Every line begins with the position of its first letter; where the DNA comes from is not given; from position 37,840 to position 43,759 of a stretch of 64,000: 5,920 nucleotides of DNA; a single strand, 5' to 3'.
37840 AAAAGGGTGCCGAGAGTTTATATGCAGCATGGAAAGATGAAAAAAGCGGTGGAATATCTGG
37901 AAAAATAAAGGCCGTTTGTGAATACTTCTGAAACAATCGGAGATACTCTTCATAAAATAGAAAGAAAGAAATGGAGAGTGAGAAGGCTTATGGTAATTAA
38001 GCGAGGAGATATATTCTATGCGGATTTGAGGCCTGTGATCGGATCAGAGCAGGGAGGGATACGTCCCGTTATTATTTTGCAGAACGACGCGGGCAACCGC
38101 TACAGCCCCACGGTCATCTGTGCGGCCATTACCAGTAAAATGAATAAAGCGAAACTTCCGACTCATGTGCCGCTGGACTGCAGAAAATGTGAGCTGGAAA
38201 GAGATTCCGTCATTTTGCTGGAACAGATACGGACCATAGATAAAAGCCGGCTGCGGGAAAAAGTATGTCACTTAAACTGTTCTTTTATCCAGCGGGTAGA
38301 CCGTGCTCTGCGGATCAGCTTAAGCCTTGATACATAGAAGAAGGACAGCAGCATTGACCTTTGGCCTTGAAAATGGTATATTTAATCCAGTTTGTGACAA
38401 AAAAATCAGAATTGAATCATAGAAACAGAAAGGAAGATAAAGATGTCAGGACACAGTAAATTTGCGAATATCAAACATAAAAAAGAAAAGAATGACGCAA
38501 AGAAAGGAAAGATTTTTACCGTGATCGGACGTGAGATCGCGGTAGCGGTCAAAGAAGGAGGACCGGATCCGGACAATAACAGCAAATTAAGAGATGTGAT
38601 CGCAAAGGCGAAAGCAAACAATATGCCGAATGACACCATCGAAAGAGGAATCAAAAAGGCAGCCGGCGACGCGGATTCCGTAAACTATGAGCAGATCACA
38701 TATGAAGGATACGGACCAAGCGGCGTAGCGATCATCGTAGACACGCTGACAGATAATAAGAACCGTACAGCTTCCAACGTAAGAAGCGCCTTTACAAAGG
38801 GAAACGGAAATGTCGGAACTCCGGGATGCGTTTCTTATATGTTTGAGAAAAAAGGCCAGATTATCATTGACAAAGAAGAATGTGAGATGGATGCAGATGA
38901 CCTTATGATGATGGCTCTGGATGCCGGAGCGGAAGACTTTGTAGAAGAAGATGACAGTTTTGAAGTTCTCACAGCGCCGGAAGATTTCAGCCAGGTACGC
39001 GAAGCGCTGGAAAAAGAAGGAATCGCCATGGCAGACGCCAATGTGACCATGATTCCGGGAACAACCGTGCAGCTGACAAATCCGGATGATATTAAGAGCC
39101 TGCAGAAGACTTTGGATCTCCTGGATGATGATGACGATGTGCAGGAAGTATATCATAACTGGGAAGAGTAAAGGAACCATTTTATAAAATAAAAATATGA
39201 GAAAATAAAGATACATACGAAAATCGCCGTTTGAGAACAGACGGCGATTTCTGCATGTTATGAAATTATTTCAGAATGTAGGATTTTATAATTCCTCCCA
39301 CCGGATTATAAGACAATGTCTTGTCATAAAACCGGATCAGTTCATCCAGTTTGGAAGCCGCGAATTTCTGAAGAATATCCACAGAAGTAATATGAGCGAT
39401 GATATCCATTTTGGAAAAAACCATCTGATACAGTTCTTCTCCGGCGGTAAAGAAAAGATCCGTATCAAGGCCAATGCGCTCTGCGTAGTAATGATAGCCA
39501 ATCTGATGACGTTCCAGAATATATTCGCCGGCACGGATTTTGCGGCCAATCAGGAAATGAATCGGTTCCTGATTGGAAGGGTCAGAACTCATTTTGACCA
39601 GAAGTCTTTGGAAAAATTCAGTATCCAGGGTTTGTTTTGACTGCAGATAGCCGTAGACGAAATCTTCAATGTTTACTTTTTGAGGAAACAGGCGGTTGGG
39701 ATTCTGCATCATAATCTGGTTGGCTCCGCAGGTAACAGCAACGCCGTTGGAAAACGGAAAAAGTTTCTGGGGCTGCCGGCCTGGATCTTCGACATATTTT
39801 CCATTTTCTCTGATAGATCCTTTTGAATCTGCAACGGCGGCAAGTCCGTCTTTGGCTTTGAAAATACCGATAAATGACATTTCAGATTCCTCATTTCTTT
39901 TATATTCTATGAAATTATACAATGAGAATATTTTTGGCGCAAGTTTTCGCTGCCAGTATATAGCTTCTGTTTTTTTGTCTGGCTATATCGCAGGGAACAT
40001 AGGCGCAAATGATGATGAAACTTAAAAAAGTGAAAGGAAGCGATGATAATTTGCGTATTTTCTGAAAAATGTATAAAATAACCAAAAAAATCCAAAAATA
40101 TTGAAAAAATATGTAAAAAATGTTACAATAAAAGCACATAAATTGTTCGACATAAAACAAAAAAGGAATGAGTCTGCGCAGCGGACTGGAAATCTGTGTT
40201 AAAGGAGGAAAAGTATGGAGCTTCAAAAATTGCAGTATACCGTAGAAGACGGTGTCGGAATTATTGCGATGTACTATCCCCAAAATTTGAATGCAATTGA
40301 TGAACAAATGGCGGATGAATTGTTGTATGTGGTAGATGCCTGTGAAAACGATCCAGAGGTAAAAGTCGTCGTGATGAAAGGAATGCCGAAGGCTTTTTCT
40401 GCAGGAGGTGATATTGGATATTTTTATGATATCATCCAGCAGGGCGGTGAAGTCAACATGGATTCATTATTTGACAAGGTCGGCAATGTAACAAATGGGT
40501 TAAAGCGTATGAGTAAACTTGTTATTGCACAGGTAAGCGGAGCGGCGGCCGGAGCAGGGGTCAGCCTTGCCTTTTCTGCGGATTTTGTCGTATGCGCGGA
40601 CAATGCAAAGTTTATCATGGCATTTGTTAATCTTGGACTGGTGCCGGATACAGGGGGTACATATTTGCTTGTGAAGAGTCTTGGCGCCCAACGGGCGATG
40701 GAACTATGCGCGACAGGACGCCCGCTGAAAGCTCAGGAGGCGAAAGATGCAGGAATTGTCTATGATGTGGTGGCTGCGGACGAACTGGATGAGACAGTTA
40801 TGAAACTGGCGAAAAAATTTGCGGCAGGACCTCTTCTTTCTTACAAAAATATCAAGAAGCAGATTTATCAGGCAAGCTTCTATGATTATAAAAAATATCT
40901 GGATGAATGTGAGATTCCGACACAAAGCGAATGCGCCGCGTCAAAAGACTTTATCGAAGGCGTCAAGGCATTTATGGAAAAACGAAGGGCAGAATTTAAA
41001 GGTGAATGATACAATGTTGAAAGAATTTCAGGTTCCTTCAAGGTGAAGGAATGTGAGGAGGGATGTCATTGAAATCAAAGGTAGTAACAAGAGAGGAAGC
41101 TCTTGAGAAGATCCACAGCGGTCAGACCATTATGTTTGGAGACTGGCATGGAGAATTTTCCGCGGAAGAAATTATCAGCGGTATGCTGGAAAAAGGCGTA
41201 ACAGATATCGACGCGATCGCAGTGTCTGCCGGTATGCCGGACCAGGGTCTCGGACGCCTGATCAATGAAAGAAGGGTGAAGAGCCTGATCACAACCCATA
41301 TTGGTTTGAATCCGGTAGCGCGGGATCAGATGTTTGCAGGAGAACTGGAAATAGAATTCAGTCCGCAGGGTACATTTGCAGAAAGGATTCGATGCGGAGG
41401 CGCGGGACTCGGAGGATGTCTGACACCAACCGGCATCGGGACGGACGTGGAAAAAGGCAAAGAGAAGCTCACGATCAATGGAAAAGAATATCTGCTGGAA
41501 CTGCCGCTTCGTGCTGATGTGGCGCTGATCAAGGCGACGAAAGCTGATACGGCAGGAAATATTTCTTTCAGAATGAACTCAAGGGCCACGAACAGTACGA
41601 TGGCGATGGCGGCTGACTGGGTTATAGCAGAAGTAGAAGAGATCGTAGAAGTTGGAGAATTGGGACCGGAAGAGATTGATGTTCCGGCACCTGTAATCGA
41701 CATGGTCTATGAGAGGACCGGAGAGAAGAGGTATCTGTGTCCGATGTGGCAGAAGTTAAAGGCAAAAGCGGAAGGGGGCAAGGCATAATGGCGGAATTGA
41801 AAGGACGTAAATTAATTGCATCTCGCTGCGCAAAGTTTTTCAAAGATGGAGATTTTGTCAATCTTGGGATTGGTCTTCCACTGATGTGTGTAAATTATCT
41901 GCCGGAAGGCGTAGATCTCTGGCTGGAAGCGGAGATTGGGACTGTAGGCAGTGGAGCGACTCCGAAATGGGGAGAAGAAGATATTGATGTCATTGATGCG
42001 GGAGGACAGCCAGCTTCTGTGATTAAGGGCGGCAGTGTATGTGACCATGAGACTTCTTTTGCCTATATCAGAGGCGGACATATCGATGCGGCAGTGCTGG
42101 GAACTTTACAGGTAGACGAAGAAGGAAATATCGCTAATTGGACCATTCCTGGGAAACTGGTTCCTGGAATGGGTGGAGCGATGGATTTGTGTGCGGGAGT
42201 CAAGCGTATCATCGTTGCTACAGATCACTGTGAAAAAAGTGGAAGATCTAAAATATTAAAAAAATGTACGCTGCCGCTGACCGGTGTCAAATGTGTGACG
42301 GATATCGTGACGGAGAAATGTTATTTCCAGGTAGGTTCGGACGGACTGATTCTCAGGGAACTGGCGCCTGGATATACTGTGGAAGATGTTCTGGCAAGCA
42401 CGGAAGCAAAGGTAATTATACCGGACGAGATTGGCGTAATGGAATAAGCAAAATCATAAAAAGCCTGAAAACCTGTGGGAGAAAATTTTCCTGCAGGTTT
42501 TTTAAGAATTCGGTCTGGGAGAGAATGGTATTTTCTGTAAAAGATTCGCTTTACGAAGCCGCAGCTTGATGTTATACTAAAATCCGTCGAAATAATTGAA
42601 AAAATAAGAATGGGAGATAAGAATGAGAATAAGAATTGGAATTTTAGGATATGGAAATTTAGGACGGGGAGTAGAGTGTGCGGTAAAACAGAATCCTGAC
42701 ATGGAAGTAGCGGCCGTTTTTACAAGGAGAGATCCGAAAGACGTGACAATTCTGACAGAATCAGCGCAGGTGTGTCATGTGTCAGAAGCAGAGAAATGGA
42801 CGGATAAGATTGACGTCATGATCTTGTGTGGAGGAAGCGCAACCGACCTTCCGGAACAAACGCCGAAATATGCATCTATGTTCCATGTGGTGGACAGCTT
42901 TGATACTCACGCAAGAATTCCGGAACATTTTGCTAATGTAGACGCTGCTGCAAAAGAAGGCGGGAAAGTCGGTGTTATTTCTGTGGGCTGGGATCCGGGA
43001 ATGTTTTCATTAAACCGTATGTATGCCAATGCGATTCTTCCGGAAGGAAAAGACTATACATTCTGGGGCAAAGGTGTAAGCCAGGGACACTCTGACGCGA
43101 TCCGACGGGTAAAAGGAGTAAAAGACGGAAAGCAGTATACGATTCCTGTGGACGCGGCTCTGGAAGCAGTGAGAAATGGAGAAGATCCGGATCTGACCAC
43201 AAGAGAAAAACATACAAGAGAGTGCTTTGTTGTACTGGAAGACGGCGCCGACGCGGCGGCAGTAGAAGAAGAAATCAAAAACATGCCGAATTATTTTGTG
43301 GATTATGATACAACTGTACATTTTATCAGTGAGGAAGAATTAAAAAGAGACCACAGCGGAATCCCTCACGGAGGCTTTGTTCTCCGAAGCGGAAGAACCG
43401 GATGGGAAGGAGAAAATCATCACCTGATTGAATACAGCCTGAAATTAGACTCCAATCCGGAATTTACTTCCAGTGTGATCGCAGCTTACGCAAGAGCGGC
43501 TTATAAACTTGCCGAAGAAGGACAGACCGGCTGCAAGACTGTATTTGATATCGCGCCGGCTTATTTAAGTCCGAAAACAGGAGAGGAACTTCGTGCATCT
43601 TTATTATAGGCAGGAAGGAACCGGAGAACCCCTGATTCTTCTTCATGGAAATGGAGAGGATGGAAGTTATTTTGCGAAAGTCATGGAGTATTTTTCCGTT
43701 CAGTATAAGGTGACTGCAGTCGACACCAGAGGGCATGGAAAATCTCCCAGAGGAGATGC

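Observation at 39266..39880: Orphan proteasome-beta/Ntn-hydrolase-like protein with N-terminal Ser in a Clostridia-type genome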

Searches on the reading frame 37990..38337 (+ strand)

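Call 94: search_protein_families(library=pfam, proteins=[window:37990-38337:+], max_evalue=0.00001)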
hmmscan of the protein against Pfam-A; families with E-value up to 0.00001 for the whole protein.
window:37990-38337:+ (115 aa): 1 family
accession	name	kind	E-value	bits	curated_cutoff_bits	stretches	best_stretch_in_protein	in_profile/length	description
PF02452.23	PemK_toxin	-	6e-36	123.4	23.1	1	4-111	1-109/109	PemK-like, MazF-like toxin of type II toxin-antitoxin system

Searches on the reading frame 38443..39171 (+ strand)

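Call 94: search_protein_families(library=pfam, proteins=[window:38443-39171:+], max_evalue=0.00001)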
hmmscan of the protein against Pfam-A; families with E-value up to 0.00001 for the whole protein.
window:38443-39171:+ (242 aa): 2 families
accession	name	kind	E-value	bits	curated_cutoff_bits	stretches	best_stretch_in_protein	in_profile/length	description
PF01709.26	Transcrip_reg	-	1.4e-64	217.1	27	1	82-240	1-160/160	TACO1/YebC second and third domain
PF20772.2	TACO1_YebC_N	-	1.5e-33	115.6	36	1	5-75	1-72/73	TACO1/YebC protein N-terminal domain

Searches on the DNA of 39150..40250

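Call 90: search_rna_families(source=window, start=39150, end=40250, threshold=evalue, max_evalue=1)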
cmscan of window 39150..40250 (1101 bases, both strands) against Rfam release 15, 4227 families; matches with E-value up to 1: 3.
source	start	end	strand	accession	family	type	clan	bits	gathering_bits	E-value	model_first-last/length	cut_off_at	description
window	39544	39599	-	RF01156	SNORD123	Gene; snRNA; snoRNA; CD-box;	-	20.7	45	0.4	1-70/70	no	Small nucleolar RNA SNORD123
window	40007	40067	+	RF00571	SNORD65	Gene; snRNA; snoRNA; CD-box;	CL00057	17.2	41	0.91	1-73/73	no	Small nucleolar RNA SNORD65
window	40009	40066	+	RF01304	sR5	Gene; snRNA; snoRNA; CD-box;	-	16.3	40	0.47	1-53/53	no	Small nucleolar RNA sR5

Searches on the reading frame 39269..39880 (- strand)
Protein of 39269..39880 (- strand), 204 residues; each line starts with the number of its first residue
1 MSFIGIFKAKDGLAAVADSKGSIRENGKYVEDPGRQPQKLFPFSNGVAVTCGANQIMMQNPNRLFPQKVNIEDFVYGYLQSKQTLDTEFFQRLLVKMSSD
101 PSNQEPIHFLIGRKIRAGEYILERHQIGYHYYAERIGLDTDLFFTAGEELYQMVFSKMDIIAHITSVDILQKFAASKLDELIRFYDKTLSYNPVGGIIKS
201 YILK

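Call 4: search_protein_families(library=pfam, proteins=[window:39269-39880:-], max_evalue=10)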
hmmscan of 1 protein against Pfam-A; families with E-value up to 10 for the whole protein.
window:39269-39880:- (204 aa): 0 families

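Call 5: search_protein_families(library=ncbifam, proteins=[window:39269-39880:-], max_evalue=10)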
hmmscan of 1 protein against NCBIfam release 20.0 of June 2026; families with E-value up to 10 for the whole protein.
window:39269-39880:- (204 aa): 0 families

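Call 6: search_solved_structures(query=window:39269-39880:-, max_evalue=10, show_alignments=3)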
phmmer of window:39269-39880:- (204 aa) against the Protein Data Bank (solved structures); distinct sequences matched with E-value up to 10: 2.
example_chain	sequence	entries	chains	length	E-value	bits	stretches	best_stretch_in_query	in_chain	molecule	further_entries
5n86_A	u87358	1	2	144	0.9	12.3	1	68-116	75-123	Stabilin-2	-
2zxj_A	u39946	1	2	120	1.5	11.6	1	75-132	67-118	Transcriptional regulatory protein walR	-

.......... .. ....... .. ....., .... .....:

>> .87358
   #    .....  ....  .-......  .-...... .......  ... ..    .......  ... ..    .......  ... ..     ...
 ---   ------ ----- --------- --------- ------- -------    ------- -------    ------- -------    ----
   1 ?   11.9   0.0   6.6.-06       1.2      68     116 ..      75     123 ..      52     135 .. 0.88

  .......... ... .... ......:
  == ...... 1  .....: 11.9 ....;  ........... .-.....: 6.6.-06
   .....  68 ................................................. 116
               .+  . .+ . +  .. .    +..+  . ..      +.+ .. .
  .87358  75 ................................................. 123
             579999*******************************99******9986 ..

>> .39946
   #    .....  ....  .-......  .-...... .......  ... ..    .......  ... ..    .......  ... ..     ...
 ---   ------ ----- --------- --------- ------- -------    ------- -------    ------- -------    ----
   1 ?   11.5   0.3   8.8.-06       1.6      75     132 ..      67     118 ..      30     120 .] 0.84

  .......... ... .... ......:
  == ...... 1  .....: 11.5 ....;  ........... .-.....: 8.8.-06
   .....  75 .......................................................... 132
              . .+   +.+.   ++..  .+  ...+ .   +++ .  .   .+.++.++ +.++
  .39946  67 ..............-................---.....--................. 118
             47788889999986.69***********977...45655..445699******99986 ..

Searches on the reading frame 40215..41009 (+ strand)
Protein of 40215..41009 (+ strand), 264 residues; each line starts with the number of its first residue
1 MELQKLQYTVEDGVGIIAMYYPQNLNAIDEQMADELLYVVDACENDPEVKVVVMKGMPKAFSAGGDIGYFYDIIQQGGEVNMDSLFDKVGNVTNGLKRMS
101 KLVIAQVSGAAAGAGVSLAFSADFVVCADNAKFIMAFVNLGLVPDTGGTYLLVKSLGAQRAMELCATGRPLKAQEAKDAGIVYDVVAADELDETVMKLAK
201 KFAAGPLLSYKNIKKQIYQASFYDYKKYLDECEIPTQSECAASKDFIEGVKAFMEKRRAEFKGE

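Call 94: search_protein_families(library=pfam, proteins=[window:40215-41009:+], max_evalue=0.00001)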
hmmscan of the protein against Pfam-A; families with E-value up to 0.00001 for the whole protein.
window:40215-41009:+ (264 aa): 2 families
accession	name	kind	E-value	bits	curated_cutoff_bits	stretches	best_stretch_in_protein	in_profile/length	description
PF00378.25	ECH_1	-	3.9e-58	197.2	27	1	11-263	3-250/251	Enoyl-CoA hydratase/isomerase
PF16113.10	ECH_2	-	5.8e-37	128.4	27.2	1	14-201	1-187/335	Enoyl-CoA hydratase/isomerase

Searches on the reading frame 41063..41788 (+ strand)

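Call 94: search_protein_families(library=pfam, proteins=[window:41063-41788:+], max_evalue=0.00001)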
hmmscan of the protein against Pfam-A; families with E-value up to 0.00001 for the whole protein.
window:41063-41788:+ (241 aa): 1 family
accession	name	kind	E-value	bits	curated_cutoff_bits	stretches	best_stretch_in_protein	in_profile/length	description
PF01144.29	CoA_trans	-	7.5e-54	182.8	23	1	11-217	5-216/217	Coenzyme A transferase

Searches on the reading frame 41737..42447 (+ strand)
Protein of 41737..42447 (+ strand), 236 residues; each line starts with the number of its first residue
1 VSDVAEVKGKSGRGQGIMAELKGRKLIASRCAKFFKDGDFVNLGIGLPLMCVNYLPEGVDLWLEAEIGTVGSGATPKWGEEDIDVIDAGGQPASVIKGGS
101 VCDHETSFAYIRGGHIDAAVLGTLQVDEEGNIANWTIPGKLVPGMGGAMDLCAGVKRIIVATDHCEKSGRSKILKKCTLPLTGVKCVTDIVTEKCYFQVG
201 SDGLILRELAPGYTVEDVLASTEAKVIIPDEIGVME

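Call 94: search_protein_families(library=pfam, proteins=[window:41737-42447:+], max_evalue=0.00001)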
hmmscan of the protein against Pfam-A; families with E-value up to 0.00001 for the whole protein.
window:41737-42447:+ (236 aa): 1 family
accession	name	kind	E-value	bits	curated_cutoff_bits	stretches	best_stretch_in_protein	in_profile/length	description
PF01144.29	CoA_trans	-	4.7e-34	118.1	23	1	27-220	4-216/217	Coenzyme A transferase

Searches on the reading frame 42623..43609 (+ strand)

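Call 94: search_protein_families(library=pfam, proteins=[window:42623-43609:+], max_evalue=0.00001)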
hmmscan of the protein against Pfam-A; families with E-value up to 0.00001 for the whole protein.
window:42623-43609:+ (328 aa): 1 family
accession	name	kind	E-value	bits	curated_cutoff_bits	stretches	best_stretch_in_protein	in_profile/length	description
PF16654.10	DAPDH_C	-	3.7e-81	270.9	30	1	122-277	1-154/154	Diaminopimelic acid dehydrogenase C-terminal domain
